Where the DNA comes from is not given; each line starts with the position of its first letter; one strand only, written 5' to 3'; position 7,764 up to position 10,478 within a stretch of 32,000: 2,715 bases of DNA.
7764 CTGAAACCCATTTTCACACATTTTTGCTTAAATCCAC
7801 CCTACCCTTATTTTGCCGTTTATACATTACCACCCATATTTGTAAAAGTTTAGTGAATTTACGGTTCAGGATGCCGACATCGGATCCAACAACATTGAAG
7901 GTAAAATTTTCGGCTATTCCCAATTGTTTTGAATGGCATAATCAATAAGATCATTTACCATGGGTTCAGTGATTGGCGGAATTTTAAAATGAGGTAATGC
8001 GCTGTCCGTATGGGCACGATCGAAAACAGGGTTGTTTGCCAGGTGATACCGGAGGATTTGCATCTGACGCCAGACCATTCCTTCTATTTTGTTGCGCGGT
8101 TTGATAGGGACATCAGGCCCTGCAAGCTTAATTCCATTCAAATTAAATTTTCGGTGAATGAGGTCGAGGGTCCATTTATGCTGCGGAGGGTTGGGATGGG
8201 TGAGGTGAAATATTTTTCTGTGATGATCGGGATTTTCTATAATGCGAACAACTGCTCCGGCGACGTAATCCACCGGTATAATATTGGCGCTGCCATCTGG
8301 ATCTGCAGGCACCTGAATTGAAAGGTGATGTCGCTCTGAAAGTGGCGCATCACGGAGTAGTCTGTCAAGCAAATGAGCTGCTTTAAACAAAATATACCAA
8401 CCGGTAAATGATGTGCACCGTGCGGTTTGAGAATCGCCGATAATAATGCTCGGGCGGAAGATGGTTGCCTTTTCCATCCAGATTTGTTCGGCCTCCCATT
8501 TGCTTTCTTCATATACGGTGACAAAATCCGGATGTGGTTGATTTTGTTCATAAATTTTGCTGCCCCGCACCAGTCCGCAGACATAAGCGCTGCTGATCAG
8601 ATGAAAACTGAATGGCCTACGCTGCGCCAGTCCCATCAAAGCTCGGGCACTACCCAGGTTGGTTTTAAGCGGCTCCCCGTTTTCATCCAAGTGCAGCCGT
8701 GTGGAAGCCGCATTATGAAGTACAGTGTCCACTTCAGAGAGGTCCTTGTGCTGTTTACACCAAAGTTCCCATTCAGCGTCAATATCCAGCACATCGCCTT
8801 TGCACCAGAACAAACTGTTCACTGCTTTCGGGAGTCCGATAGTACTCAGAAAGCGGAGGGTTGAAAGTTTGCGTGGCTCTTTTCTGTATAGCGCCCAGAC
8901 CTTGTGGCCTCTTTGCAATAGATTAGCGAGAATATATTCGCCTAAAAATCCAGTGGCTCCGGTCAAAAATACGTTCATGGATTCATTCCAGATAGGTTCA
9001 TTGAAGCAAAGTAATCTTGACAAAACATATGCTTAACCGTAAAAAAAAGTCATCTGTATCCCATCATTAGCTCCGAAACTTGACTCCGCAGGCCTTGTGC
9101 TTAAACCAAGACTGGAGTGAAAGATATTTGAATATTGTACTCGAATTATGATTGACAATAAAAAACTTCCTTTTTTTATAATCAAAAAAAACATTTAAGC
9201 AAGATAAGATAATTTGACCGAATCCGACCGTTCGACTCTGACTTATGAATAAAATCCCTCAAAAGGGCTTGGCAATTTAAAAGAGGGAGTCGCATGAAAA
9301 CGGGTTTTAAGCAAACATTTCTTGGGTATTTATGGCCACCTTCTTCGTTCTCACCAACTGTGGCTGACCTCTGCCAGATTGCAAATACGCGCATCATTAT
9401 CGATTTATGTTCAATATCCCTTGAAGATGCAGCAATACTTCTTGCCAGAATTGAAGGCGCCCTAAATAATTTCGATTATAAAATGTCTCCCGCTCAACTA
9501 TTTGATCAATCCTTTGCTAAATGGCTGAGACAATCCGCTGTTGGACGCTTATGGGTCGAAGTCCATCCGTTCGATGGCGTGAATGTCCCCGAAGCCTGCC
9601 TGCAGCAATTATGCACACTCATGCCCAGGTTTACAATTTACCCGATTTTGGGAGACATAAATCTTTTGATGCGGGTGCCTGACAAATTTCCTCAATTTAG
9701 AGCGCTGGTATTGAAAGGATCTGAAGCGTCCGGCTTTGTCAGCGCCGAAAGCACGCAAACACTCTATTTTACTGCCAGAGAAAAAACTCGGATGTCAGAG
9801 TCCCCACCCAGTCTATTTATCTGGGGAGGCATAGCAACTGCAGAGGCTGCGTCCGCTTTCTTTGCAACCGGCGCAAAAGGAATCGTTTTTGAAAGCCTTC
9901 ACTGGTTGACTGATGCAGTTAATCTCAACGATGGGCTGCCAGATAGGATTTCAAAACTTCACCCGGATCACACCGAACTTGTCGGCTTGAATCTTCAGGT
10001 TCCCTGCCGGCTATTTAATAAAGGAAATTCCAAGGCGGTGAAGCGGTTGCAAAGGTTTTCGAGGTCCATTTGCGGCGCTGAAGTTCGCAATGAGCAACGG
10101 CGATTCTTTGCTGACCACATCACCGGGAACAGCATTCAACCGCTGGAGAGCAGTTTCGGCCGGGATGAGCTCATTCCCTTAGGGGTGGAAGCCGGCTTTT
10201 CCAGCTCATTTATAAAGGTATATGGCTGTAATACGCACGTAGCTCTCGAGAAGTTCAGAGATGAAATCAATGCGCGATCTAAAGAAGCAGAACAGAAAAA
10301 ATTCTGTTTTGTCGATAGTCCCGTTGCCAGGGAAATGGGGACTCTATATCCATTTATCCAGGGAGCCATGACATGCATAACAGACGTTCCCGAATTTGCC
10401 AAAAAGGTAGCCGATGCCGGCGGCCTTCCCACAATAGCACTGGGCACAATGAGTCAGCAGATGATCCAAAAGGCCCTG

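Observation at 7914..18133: Single-polypeptide PfaD+PfaA-like megasynthase with a divergent reductase and a PPTase: a compact secondary-lipid/polyketide locus with unknown product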

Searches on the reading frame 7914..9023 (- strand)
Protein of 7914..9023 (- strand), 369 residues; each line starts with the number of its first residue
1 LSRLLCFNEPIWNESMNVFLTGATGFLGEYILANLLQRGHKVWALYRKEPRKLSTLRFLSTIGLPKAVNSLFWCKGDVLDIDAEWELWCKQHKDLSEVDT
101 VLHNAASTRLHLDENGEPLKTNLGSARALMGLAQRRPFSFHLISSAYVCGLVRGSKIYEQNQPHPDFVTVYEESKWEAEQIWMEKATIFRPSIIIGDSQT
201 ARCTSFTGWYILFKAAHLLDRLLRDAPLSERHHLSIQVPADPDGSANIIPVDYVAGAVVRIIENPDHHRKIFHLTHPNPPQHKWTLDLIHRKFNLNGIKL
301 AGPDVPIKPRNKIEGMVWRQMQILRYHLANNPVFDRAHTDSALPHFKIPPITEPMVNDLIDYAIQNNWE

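Call 3: search_protein_families(library=pfam, proteins=[window:7914-9023:-], max_evalue=0.01)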
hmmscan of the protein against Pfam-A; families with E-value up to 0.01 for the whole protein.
window:7914-9023:- (369 aa): 6 families
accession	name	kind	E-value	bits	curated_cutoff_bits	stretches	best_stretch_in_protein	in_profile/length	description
PF07993.18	NAD_binding_4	-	2.7e-28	99.3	20.1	1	20-257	1-257/258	Male sterility protein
PF01370.27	Epimerase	-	1e-13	51.7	20.9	1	18-189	1-160/240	NAD dependent epimerase/dehydratase family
PF16363.11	GDP_Man_Dehyd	-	2.3e-07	31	27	1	20-183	2-165/332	GDP-mannose 4,6 dehydratase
PF04321.23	RmlD_sub_bind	-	2.9e-07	30.3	27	1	16-198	1-155/287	RmlD substrate binding domain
PF01073.25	3Beta_HSD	-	0.00037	20.1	22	1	20-183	2-158/280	3-beta hydroxysteroid dehydrogenase/isomerase family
PF05368.20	NmrA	-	0.00057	20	27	1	17-51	4-38/298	NmrA-like family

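Call 4: search_protein_families(library=ncbifam, proteins=[window:7914-9023:-], max_evalue=0.01)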
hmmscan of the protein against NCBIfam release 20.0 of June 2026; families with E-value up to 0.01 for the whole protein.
window:7914-9023:- (369 aa): 21 families
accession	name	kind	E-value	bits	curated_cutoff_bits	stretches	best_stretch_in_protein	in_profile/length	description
NF005539.0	PRK07201.1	equivalog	1.9e-36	126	549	1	16-293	1-266/657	SDR family oxidoreductase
TIGR01746.1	Thioester-redct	subfamily_domain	1.1e-25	90.6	213.35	1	17-283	1-271/371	thioester reductase domain-containing protein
TIGR03466.1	HpnA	hypoth_equivalog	2.5e-12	46.4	367.65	1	16-195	1-165/327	hopanoid-associated sugar epimerase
TIGR03443.1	alpha_am_amid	equivalog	1.3e-10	39.3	1030.1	1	13-275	970-1246/1390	L-aminoadipate-semialdehyde dehydrogenase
NF038078.1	NRPS_MxcG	equivalog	7.9e-09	33.3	2300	1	15-275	1082-1337/1442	myxochelin non-ribosomal peptide synthetase MxcG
NF047350.1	aureusi_NRPS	equivalog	1.5e-07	28.7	2500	1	16-148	2028-2158/2373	aureusimine non-ribosomal peptide synthetase AusA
TIGR02197.1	heptose_epim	equivalog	7e-05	22.1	274.6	1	19-183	2-150/316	ADP-glyceromanno-heptose 6-epimerase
TIGR01179.1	galE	equivalog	0.00015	20.7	262.3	1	18-185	2-159/332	UDP-glucose 4-epimerase GalE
NF042422.1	oxyalk_red_OleD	equivalog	0.00017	21.1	580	1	16-57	1-42/329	2-alkyl-3-oxoalkanoate reductase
TIGR01777.1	yfcH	hypoth_equivalog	0.00023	20.9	207.35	1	18-55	1-38/292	TIGR01777 family oxidoreductase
NF058621.1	DiazavRedAvaA7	equivalog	0.00051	19.8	400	1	16-51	1-36/304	3-diazoavenalumate denitrifying reductase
NF042423.1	oxyalk_red_Shew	equivalog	0.00082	18.5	580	1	15-56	8-49/331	2-alkyl-3-oxoalkanoate reductase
NF007829.0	PRK10538.1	equivalog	0.0019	17.7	411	1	16-106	1-83/248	bifunctional NADP-dependent 3-hydroxy acid dehydrogenase/3-hydroxypropionate dehydrogenase YdfG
NF043036.1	ErythonDh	equivalog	0.0019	17.4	325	1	16-148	1-128/321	D-erythronate dehydrogenase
NF052578.1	StrlDmthSdmBMthl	equivalog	0.0032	17.3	600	1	16-51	1-36/328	sterol demethylase protein SdmB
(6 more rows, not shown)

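Call 45: search_solved_structures(query=window:7914-9020:-, max_evalue=0.001, show_alignments=2)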
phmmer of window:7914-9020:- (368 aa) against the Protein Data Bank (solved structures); distinct sequences matched with E-value up to 0.001: 8.
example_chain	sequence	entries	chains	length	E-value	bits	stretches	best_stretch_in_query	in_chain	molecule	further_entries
4u7w_A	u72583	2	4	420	4.6e-11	45.6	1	9-277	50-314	MxaA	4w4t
8v1x_A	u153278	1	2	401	1.9e-07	33.7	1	16-276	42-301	Type I polyketide synthase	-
4lw8_A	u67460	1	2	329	0.00016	24.1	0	14-187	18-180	Putative epimerase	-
2c29_D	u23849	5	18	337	0.00018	23.9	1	13-79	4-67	DIHYDROFLAVONOL 4-REDUCTASE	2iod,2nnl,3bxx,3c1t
4f6c_A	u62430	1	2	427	0.00033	23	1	16-137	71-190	AusA reductase domain protein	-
2p4h_X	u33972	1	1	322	0.00041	22.7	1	17-79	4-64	Vestitone reductase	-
6vtj_A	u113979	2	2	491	0.00041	22.7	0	15-288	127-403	Non-ribosomal peptide synthetase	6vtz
4f6l_B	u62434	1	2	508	0.00046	22.6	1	16-137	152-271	AusA reductase domain protein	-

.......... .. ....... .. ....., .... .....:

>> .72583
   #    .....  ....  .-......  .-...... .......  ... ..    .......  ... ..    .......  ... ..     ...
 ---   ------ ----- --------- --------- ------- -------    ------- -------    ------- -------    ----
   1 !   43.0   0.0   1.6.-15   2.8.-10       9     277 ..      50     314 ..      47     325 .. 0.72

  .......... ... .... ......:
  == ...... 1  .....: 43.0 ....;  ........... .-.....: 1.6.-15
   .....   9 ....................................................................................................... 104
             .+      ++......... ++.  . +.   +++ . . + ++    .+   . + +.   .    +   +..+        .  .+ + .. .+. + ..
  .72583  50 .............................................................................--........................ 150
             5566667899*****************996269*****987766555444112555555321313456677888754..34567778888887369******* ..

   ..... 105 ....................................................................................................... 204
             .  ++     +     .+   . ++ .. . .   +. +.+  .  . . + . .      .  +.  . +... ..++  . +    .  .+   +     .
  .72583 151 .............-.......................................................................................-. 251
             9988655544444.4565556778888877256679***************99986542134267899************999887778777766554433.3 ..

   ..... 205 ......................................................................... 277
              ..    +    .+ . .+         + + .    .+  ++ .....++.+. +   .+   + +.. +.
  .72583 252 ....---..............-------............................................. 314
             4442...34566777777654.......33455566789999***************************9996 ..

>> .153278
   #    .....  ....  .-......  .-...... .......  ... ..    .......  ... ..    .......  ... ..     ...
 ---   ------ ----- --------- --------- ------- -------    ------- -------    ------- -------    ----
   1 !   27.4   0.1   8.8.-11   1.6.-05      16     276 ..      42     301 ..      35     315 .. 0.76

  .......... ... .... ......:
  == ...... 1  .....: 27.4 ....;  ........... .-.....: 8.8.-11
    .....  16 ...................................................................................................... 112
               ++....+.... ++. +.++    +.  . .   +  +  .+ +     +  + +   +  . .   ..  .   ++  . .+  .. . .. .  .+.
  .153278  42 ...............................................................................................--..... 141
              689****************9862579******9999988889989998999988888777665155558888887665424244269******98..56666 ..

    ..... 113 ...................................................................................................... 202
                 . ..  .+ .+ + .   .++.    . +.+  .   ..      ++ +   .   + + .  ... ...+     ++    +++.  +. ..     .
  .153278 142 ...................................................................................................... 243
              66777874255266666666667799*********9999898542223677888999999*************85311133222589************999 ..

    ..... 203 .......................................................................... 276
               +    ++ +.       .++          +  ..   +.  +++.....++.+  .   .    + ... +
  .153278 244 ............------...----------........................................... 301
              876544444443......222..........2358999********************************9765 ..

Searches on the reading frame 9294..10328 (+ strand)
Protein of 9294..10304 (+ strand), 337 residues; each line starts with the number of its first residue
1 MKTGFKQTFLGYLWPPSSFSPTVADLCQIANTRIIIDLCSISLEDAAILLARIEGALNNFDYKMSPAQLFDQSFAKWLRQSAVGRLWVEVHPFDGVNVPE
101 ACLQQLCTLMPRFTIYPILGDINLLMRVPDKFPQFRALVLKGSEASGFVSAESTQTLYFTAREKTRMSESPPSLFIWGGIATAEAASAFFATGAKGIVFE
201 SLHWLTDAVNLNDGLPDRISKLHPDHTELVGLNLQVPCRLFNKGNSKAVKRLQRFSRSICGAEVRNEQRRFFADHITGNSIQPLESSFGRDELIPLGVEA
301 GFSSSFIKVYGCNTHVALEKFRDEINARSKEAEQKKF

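Call 20: search_protein_families(library=pfam, proteins=[window:9294-10304:+], max_evalue=10)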
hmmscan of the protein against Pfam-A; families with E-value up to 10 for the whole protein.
seq(337 aa): 0 families

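Call 67: predict_structure(alignment_id=A3)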
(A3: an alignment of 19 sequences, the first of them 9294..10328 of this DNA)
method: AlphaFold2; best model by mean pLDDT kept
length: 345 residues; sequences in the alignment: 19
mean_pLDDT: 69.7   pTM: 0.76
mean pLDDT of the five models: 69.7, 68.2, 65.4, 64.1, 62.9
residues with pLDDT >= 90: 24; 70-90: 153; 50-70: 123; < 50: 45
segments of 3 or more residues with pLDDT < 50: 1-6, 145-149, 228-232, 236-246, 259-261, 293-295, 342-345
pLDDT, mean of each block of 10 residues (from residue 1): 51 76 65 81 81 64 85 80 79 71 91 88 87 91 55 78 85 83 79 83 60 60 51 45 47 53 61 62 51 50 67 76 82 65 42
secondary structure, 60 per line:
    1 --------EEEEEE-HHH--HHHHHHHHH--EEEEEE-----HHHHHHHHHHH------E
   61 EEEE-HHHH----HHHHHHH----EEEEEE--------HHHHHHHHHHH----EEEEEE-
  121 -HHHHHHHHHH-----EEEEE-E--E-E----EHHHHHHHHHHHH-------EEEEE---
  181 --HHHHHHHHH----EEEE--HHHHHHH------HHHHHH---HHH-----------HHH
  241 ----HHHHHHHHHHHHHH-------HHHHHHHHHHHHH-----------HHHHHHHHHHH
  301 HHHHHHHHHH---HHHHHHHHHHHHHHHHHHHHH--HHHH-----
elements in order: E9-14 H21-29 E32-37 H43-53 E60-64 H66-69 H74-80 E85-90 H99-109 E114-119 H122-131 E137-141 H154-165 E173-177 H183-191 E196-199 H202-208 H215-220 H245-258 H266-278 H290-310 H314-334 H337-340

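Call 69: fold_search(model_id=the predicted structure, library=pdb)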
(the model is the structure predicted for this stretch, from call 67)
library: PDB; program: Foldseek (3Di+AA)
matches with E <= 10: 1526; with E <= 0.001: 55
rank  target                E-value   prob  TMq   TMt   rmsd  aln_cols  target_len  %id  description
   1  9pl0_A                4.8e-07  1.00  0.58  0.62   6.0       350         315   14  The structure of the Fusobacterium nucleatum Enoyl-Acyl Carrier Protein Reductase (FabK) bound to an inhibitor (released 2026-01-28)
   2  9pl0_E                2.7e-06  1.00  0.60  0.65   5.9       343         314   14  The structure of the Fusobacterium nucleatum Enoyl-Acyl Carrier Protein Reductase (FabK) bound to an inhibitor (released 2026-01-28)
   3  9pl0_B                5.8e-06  1.00  0.54  0.58   6.8       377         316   14  The structure of the Fusobacterium nucleatum Enoyl-Acyl Carrier Protein Reductase (FabK) bound to an inhibitor (released 2026-01-28)
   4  5gvj_A                1.2e-05  1.00  0.48  0.55  10.9       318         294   14  Structure of FabK (M276A) mutant from Thermotoga maritima (released 2017-04-26)
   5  2z6i_A                1.5e-05  1.00  0.52  0.56   8.1       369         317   13  Crystal Structure of S. pneumoniae Enoyl-Acyl Carrier Protein Reductase (FabK) (released 2008-04-01)
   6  4mm1_A                2.6e-05  1.00  0.37  0.50   5.2       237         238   14  GGGPS from Methanothermobacter thermautotrophicus (released 2014-06-25)
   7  4z38_A                4.1e-05  1.00  0.42  0.35  12.0       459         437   10  Crystal structure of enoyl reductase domain of MlnA from the macrolactin biosynthesis cluster from Bacillus amylolique (released 2016-04-13)
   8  8b08_A                8.9e-05  1.00  0.41  0.50  12.7       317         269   11  TRYPTOPHAN SYNTHASE - Cryo-trapping by the spitrobot crystal plunger after 30 sec (released 2023-05-03)
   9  4naf_A                1.3e-04  1.00  0.36  0.51   5.6       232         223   12  PrcB from Geobacillus kaustophilus, apo structure (released 2014-06-25)
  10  1viz_B                1.3e-04  1.00  0.33  0.47   6.1       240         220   13  Crystal structure of an hypothetical protein (released 2003-12-30)
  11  4y6g_A                1.4e-04  1.00  0.40  0.51  12.6       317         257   11  Crystal structure of Tryptophan Synthase from Salmonella typhimurium in complex with N-(4'-trifluoromethoxybenzoyl)-2- (released 2016-02-10)
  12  4mf4_E                1.6e-04  1.00  0.40  0.52   7.0       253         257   14  Crystal structure of a HpcH/Hpal aldolase/citrate lyase family protein from Burkholderia cenocepacia J2315 (released 2013-09-04)
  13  2clf_A                1.8e-04  1.00  0.40  0.52  12.3       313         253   11  Tryptophan Synthase in complex with N-(4'-trifluoromethoxybenzoyl)-2- amino-1-ethylphosphate (F6) - highF6 complex (released 2007-06-26)
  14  8b03_A                1.8e-04  1.00  0.40  0.51  12.6       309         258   10  TRYPTOPHAN SYNTHASE - Cryo-trapping by the spitrobot crystal plunger after 0 sec (released 2023-05-03)
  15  6xnc_A                1.9e-04  1.00  0.40  0.49  12.8       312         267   11  Salmonella typhimurium tryptophan synthase complexed with L-tryptophan and D-glycerol-3-phosphate (released 2021-02-03)
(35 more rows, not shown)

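Call 85: search_protein_representatives(alignment_id=A3)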
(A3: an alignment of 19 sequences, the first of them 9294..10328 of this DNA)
Query: 19 sequences, 352 profile positions. Proteins with E-value up to 0.001 (for the whole library): 428; up to 1e-10: 165; up to 1e-30: 78. The best 150 are listed.
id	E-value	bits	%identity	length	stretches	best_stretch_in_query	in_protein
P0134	5.0e-164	561.7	-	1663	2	1-352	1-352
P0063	3.3e-155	532.7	-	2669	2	1-352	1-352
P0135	9.6e-140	481.9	-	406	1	4-318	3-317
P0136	1.3e-134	465.0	-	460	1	3-352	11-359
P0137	2.9e-129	447.4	-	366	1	1-352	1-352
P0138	6.9e-127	439.6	-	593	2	6-352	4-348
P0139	3.0e-117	407.9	-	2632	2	1-352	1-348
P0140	2.2e-116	405.0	-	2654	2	1-351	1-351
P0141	6.2e-116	403.5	-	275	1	3-276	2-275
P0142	6.9e-114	396.8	-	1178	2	1-352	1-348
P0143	3.4e-113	394.5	-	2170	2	3-352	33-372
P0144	3.4e-108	378.1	-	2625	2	1-352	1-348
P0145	6.7e-108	377.1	-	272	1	3-261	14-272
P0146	1.4e-100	353.0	-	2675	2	8-352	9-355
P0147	7.2e-100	350.7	-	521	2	4-352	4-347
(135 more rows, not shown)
